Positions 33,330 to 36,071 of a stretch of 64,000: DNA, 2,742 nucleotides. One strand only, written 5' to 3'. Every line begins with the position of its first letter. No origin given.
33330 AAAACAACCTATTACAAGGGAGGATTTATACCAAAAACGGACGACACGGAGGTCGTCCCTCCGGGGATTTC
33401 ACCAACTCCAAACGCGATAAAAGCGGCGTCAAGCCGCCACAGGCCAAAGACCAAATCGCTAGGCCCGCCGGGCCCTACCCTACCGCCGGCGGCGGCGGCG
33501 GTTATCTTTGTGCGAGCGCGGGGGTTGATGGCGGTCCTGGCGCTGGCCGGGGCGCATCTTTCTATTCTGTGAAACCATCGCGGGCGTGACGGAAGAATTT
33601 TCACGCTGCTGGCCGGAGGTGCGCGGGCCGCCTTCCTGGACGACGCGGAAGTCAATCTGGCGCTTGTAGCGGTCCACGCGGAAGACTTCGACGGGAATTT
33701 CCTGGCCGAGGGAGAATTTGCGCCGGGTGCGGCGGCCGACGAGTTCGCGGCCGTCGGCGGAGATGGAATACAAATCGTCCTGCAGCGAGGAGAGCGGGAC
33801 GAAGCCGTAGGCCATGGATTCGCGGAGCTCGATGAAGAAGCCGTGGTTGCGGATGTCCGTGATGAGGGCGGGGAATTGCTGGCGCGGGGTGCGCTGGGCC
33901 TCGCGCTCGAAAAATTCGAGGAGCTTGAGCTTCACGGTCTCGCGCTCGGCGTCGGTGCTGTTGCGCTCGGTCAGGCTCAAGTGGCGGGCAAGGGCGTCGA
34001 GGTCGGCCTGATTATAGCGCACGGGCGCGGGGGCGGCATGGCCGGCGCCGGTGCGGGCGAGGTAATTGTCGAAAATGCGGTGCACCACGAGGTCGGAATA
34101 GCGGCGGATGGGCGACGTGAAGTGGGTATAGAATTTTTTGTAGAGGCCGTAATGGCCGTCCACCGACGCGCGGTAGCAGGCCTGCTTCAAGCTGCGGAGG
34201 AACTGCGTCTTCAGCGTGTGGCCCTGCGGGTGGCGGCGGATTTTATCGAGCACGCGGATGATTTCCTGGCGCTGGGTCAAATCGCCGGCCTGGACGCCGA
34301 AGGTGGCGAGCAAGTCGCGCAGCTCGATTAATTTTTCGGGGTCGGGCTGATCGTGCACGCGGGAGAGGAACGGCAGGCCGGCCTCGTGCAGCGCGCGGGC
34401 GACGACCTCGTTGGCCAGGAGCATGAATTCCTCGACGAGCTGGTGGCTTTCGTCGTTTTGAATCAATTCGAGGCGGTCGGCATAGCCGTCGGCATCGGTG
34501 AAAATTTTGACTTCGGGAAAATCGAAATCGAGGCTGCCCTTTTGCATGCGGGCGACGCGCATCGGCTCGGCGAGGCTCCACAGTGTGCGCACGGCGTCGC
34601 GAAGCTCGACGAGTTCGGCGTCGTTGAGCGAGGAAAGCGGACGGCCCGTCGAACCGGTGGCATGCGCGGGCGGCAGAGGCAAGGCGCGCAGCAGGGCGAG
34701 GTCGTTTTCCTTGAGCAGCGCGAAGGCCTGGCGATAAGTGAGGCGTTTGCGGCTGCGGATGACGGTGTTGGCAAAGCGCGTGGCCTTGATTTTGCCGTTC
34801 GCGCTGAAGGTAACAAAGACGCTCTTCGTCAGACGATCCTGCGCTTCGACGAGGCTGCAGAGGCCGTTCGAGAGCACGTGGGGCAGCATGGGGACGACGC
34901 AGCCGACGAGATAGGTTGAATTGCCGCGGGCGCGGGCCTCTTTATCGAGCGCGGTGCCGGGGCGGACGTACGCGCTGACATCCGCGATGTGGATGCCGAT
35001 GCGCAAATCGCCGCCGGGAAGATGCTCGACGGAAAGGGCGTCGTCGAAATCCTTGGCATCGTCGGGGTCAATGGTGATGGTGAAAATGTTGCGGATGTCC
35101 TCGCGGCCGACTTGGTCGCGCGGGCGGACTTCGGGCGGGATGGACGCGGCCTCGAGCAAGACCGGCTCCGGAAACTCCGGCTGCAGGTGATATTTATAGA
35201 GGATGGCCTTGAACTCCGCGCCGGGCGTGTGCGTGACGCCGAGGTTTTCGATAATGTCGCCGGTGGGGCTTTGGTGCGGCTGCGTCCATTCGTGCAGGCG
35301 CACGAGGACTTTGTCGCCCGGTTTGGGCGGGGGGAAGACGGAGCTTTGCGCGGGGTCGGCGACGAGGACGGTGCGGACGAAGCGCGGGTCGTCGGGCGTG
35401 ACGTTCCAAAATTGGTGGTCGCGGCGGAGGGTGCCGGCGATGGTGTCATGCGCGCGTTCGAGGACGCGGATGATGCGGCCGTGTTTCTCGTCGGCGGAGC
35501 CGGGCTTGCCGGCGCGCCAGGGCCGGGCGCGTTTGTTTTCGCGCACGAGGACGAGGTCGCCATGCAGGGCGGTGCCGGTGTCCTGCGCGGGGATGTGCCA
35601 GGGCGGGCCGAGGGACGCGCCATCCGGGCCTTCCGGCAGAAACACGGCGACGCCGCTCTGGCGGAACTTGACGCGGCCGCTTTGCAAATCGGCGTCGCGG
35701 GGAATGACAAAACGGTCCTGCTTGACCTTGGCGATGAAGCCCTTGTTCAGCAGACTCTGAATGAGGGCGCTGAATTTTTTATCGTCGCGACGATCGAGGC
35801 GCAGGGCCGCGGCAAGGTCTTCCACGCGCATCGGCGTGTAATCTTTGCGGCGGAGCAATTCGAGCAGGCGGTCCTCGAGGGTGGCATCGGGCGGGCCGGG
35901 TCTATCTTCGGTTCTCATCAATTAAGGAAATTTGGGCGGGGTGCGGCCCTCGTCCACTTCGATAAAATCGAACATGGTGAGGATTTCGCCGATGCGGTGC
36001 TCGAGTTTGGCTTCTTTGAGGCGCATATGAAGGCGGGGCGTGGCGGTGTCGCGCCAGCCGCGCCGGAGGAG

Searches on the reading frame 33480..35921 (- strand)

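Call 9: search_protein_families(library=pfam, proteins=[window:33480-35921:-], max_evalue=0.001)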
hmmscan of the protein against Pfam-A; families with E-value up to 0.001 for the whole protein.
window:33480-35921:- (813 aa): 6 families
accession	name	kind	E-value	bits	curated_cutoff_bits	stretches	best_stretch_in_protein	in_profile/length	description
PF00773.25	RNB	-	3.3e-97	326.1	29.3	1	273-621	1-324/326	RNB domain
PF17876.7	CSD2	-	8.2e-17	61.5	26.2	1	174-251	2-74/74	Cold shock domain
PF00575.29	S1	-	2.7e-07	31.3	22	1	684-758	9-71/74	S1 RNA binding domain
PF08206.17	OB_RNB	-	1.9e-05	24.7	24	0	108-133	22-47/58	Ribonuclease B OB domain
PF17849.7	OB_Dis3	-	0.00015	22.2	22.8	1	203-244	35-76/77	Dis3-like cold-shock domain 2 (CSD2)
PF18614.7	RNase_II_C_S1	-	0.00042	20.6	26.6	0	733-761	31-59/59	RNase II-type exonuclease C-terminal S1 domain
